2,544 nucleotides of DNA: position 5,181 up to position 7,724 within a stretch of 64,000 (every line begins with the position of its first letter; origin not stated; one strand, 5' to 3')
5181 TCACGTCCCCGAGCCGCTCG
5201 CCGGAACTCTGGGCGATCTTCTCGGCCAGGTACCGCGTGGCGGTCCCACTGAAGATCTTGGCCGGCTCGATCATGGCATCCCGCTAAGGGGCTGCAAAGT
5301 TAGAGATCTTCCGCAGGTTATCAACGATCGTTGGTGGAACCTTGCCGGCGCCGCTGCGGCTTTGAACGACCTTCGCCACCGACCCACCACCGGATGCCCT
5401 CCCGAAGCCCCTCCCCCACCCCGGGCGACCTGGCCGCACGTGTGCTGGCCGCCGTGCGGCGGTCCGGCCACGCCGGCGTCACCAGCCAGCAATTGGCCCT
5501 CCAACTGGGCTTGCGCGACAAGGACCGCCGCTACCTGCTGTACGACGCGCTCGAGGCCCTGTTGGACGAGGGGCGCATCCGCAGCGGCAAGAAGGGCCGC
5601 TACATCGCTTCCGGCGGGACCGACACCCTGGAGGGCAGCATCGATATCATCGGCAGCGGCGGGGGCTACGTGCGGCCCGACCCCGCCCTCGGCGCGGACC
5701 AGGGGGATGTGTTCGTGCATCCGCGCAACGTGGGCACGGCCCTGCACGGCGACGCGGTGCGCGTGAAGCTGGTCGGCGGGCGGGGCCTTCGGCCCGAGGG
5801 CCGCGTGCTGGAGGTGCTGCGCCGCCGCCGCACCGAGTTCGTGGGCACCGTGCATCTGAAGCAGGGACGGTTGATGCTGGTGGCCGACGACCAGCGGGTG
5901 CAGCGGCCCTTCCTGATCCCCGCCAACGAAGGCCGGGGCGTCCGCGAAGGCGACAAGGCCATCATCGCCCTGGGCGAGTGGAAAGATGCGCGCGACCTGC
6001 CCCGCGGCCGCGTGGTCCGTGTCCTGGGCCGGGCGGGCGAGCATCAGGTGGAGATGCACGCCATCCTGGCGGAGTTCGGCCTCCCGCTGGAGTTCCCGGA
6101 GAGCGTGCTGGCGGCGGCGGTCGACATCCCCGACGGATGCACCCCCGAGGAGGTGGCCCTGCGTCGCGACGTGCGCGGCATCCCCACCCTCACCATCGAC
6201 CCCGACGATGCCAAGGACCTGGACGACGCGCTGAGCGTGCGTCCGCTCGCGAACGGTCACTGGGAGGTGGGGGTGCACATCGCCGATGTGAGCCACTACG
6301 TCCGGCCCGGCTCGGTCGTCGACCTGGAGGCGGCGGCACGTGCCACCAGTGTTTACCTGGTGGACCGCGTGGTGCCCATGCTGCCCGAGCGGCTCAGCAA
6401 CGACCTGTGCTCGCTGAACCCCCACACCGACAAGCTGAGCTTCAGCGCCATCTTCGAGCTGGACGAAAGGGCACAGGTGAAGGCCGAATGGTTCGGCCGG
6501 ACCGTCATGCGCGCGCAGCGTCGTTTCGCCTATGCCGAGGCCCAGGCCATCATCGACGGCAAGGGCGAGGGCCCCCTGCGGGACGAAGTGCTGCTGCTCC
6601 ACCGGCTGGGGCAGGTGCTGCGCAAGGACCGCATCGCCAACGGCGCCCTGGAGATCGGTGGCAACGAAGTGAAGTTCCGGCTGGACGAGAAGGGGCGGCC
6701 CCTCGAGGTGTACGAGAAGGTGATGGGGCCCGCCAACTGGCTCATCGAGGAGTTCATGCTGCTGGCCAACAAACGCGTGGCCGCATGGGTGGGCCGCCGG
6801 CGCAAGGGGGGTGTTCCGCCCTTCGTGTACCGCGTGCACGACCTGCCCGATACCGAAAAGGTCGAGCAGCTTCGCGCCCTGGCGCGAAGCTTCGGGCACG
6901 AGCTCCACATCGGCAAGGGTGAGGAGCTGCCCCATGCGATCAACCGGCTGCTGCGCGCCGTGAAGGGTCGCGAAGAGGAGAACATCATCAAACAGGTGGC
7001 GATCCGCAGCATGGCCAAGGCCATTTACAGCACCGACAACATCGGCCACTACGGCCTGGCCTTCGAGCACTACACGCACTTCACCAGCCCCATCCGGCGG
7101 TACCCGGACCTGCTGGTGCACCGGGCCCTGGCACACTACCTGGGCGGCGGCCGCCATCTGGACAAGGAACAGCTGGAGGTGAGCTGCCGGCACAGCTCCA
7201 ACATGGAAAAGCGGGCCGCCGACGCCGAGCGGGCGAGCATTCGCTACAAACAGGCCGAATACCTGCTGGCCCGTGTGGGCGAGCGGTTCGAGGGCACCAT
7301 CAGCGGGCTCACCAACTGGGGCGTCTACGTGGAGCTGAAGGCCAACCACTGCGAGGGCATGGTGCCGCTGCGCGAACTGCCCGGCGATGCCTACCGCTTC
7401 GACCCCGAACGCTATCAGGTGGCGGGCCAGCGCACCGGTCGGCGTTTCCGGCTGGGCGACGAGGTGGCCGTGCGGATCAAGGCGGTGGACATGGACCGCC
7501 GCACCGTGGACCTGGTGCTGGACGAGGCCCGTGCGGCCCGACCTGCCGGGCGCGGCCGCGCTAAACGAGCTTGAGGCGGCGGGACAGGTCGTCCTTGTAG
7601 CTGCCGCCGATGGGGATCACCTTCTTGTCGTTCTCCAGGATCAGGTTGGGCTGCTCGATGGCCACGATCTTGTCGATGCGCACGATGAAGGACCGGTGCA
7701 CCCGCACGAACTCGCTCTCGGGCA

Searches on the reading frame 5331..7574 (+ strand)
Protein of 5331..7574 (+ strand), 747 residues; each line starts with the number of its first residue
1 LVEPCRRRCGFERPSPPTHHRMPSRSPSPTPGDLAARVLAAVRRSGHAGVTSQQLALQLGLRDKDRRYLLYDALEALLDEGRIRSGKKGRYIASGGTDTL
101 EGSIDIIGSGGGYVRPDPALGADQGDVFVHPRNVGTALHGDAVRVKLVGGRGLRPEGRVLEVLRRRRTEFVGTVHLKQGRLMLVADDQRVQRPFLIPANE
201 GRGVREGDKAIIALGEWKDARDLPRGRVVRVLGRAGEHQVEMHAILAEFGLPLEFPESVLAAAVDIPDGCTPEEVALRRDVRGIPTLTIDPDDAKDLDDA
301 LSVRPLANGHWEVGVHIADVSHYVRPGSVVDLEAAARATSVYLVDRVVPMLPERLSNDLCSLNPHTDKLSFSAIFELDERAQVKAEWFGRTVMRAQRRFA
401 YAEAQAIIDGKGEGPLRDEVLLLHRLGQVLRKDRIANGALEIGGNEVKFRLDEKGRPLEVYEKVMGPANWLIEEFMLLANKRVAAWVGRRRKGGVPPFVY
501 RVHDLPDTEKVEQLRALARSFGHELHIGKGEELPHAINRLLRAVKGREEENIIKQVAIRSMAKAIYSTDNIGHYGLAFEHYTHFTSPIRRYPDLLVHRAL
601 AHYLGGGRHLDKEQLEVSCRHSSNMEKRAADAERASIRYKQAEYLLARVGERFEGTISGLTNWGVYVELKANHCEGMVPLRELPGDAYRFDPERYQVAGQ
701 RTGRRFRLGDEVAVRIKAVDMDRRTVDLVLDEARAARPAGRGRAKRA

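Call 56: search_protein_families(library=pfam, proteins=[window:5331-7574:+], max_evalue=0.00001)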
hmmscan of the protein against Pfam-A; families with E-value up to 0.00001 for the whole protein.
window:5331-7574:+ (747 aa): 5 families
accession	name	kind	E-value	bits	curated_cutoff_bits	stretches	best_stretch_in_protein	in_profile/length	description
PF00773.25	RNB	-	6.3e-105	351.5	29.3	1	278-604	1-324/326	RNB domain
PF17876.7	CSD2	-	4.9e-24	84.6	26.2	1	184-256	3-74/74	Cold shock domain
PF00575.29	S1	-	5e-12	46.5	22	1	648-728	3-71/74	S1 RNA binding domain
PF08206.17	OB_RNB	-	2.9e-09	36.9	24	1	108-162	7-58/58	Ribonuclease B OB domain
PF17849.7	OB_Dis3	-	2e-07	31.4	22.8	1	211-249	38-76/77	Dis3-like cold-shock domain 2 (CSD2)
